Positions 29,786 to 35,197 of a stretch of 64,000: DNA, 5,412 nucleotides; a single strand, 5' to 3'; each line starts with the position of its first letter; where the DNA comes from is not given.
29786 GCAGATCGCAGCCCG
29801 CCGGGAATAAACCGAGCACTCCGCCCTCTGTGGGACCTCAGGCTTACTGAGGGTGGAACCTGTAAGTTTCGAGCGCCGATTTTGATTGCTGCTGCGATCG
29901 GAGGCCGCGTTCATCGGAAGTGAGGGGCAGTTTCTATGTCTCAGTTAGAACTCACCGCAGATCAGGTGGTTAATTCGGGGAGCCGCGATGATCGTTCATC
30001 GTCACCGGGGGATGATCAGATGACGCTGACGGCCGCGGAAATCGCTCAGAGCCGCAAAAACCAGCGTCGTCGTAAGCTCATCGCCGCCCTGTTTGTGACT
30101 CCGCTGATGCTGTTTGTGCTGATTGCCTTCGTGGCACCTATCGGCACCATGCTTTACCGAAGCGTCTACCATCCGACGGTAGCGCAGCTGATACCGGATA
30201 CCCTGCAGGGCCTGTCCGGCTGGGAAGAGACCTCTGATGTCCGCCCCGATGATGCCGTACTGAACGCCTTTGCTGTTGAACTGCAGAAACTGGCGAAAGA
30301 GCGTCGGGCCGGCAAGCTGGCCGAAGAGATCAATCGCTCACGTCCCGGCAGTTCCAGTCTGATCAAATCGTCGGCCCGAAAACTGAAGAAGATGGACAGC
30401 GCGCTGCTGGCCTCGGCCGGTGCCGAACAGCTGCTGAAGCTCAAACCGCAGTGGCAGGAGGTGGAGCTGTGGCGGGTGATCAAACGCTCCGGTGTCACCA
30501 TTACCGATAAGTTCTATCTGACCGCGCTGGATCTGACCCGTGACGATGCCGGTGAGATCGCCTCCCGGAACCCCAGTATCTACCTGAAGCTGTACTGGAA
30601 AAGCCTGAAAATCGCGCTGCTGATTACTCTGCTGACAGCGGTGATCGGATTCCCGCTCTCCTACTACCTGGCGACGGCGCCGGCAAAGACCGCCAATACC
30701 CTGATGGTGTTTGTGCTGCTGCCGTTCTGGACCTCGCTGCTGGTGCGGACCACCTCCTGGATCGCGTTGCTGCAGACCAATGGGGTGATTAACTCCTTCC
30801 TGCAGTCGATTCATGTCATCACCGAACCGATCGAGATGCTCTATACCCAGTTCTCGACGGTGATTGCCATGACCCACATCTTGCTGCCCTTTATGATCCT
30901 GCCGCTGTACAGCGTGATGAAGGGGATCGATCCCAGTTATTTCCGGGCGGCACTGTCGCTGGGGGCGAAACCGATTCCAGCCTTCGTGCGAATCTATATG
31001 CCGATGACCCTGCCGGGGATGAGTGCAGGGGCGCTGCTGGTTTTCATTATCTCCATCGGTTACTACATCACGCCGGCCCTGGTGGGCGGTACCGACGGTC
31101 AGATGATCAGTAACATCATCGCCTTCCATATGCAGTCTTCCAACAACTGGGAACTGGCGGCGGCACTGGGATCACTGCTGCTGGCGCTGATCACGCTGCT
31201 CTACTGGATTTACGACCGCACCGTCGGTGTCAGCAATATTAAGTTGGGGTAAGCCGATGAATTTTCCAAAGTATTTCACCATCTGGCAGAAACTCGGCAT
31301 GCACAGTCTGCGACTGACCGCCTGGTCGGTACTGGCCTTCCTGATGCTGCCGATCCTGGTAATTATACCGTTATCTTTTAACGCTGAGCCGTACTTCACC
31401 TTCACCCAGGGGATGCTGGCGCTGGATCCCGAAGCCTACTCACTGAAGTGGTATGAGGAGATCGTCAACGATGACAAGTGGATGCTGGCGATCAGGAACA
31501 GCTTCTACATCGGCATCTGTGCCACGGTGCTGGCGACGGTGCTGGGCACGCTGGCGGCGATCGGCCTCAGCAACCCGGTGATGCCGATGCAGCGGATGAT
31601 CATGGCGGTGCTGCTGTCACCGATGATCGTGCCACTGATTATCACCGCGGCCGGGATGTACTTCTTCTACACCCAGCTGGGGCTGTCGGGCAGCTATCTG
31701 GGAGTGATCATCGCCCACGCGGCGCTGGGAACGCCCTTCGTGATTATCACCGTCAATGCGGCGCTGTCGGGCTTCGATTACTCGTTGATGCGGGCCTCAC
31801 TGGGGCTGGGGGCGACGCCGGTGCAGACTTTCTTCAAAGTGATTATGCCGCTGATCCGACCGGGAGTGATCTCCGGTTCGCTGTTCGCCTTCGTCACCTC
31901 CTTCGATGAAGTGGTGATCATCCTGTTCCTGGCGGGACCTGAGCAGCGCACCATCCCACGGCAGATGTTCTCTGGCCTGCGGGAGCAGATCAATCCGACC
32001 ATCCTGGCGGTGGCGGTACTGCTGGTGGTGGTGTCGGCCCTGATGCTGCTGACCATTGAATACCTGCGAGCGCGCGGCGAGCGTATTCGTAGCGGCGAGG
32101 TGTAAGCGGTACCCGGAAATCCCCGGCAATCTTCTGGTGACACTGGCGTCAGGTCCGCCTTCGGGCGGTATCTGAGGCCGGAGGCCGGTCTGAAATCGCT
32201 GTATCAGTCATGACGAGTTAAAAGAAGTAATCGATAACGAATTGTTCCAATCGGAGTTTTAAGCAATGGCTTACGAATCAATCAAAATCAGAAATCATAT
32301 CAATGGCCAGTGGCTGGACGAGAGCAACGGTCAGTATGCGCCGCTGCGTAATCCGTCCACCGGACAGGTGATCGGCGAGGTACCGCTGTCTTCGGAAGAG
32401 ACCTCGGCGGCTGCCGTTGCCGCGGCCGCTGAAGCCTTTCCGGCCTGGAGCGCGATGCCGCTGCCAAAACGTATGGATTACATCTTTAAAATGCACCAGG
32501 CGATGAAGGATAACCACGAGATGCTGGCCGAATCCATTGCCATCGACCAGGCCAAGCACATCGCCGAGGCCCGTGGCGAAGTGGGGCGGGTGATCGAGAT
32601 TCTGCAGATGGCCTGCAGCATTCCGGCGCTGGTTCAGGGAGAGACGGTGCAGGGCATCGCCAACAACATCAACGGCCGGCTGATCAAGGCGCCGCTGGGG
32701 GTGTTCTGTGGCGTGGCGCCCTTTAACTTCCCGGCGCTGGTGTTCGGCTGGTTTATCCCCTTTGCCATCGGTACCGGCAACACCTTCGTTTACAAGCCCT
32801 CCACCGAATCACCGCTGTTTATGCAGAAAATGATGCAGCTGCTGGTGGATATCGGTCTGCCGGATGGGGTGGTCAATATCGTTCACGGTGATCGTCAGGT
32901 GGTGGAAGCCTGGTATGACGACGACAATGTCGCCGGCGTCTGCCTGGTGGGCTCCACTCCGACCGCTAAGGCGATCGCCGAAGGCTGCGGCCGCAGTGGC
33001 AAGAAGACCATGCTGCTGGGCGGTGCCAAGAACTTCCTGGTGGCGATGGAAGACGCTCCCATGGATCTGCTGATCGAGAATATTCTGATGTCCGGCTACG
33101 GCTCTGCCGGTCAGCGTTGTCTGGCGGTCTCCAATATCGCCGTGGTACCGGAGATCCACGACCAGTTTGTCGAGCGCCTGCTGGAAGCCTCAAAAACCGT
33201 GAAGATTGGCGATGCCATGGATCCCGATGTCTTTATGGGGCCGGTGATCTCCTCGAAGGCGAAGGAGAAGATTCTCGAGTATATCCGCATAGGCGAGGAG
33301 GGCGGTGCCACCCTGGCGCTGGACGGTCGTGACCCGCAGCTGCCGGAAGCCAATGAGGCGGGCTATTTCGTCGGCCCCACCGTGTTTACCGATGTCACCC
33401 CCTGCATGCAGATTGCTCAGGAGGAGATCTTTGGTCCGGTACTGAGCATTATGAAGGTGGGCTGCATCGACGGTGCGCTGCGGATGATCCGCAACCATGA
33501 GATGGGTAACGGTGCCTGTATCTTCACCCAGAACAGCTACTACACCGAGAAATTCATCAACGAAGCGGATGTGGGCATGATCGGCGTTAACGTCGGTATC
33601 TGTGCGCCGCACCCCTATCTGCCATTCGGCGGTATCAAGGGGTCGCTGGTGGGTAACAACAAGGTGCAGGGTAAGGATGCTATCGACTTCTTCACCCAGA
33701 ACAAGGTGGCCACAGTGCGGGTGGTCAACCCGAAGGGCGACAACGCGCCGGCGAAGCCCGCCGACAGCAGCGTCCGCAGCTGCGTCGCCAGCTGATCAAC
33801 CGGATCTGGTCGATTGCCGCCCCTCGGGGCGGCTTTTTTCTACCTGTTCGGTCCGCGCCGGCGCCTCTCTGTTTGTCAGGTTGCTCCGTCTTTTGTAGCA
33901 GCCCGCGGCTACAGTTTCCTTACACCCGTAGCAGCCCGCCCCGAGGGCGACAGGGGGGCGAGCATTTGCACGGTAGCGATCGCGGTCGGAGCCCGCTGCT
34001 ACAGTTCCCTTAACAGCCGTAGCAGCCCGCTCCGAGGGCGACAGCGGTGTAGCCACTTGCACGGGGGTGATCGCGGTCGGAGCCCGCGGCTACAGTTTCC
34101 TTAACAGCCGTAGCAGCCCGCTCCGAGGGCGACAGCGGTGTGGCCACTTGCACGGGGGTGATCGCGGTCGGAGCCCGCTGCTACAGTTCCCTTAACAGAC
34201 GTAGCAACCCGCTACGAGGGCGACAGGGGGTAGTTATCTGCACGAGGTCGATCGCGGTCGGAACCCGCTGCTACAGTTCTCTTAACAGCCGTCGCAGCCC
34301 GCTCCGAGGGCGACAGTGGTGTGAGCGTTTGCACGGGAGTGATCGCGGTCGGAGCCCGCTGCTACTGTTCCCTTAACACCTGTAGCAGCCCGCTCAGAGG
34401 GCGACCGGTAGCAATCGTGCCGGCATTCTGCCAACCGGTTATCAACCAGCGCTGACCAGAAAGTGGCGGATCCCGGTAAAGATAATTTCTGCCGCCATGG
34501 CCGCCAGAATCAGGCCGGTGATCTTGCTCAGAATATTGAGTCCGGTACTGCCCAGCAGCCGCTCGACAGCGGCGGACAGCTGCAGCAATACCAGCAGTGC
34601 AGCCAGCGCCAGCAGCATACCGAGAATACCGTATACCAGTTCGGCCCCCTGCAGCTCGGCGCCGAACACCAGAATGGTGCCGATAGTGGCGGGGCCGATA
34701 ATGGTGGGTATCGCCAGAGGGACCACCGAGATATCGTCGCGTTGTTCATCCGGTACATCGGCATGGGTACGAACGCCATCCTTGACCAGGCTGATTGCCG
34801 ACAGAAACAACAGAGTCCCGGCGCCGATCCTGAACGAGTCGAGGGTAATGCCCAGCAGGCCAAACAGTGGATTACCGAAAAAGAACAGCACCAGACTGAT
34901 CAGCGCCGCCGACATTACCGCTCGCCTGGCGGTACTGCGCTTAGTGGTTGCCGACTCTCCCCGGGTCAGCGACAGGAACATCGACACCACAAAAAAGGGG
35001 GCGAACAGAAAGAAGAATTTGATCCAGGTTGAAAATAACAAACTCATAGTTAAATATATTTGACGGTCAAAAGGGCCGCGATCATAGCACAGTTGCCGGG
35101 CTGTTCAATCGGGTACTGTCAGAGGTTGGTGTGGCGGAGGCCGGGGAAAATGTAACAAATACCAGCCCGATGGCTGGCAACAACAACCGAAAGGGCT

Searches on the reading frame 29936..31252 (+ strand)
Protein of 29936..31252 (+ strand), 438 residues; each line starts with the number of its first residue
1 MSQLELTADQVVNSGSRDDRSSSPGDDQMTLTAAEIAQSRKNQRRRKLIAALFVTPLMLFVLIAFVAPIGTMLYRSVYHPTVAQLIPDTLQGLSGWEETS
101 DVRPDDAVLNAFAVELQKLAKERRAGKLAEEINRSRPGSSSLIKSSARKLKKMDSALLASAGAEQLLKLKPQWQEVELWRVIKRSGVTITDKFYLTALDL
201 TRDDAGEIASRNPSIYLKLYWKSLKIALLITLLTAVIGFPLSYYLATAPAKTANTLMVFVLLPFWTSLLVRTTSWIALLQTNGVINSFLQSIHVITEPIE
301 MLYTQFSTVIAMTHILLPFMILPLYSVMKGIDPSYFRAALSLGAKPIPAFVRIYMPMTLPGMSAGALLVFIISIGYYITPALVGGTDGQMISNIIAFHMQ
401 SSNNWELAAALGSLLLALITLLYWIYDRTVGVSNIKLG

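Call 17: search_protein_families(library=pfam, proteins=[window:29936-31252:+], max_evalue=0.001)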
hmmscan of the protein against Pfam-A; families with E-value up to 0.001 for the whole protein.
window:29936-31252:+ (438 aa): 1 family
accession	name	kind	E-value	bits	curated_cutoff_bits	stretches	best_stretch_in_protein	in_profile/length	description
PF00528.27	BPD_transp_1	-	1.3e-09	38.5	26.4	1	238-427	1-176/184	Binding-protein-dependent transport system inner membrane component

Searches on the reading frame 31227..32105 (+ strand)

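Call 29: search_protein_families(library=pfam, proteins=[window:31227-32105:+], max_evalue=0.001)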
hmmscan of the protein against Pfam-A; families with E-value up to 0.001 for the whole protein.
window:31227-32105:+ (292 aa): 1 family
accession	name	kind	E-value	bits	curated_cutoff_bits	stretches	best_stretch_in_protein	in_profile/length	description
PF00528.27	BPD_transp_1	-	6.1e-15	55.8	26.4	1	104-282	2-180/184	Binding-protein-dependent transport system inner membrane component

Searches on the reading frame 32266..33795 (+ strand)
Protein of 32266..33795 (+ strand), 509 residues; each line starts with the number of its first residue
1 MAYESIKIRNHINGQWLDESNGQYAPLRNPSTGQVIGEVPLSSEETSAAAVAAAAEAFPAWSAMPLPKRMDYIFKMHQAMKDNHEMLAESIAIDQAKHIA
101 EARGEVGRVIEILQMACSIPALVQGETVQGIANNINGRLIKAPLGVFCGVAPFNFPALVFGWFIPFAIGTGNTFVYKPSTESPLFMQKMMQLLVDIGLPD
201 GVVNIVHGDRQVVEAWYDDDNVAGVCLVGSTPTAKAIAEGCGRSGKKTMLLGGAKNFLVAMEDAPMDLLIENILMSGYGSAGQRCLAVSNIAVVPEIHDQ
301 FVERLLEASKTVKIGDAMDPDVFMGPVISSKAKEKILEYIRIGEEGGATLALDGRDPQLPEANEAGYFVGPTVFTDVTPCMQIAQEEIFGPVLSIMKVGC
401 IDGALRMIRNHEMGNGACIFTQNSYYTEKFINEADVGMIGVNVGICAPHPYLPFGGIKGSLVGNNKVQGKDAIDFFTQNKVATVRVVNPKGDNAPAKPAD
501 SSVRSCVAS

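Call 29: search_protein_families(library=pfam, proteins=[window:32266-33795:+], max_evalue=0.001)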
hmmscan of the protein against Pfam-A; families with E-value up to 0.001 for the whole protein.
window:32266-33795:+ (509 aa): 1 family
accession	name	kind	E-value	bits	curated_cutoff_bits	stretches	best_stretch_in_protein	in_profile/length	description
PF00171.27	Aldedh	-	3.2e-129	431.9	23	1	16-480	1-459/461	Aldehyde dehydrogenase family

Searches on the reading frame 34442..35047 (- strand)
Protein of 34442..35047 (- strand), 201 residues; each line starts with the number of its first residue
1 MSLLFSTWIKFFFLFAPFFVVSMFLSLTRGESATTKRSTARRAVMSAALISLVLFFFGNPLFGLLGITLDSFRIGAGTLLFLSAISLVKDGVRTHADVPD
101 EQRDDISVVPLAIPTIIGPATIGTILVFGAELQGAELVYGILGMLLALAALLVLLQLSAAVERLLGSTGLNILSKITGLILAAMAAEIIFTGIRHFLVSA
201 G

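Call 29: search_protein_families(library=pfam, proteins=[window:34442-35047:-], max_evalue=0.001)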
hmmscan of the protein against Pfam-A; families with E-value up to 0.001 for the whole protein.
window:34442-35047:- (201 aa): 2 families
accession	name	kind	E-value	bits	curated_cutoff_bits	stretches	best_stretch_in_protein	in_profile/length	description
PF01914.23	MarC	-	4.5e-42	144.2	23.9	1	2-196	2-202/203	MarC family integral membrane protein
PF09852.15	DUF2079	-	0.00011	21.8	28.2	1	5-89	284-363/459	Predicted membrane protein (DUF2079)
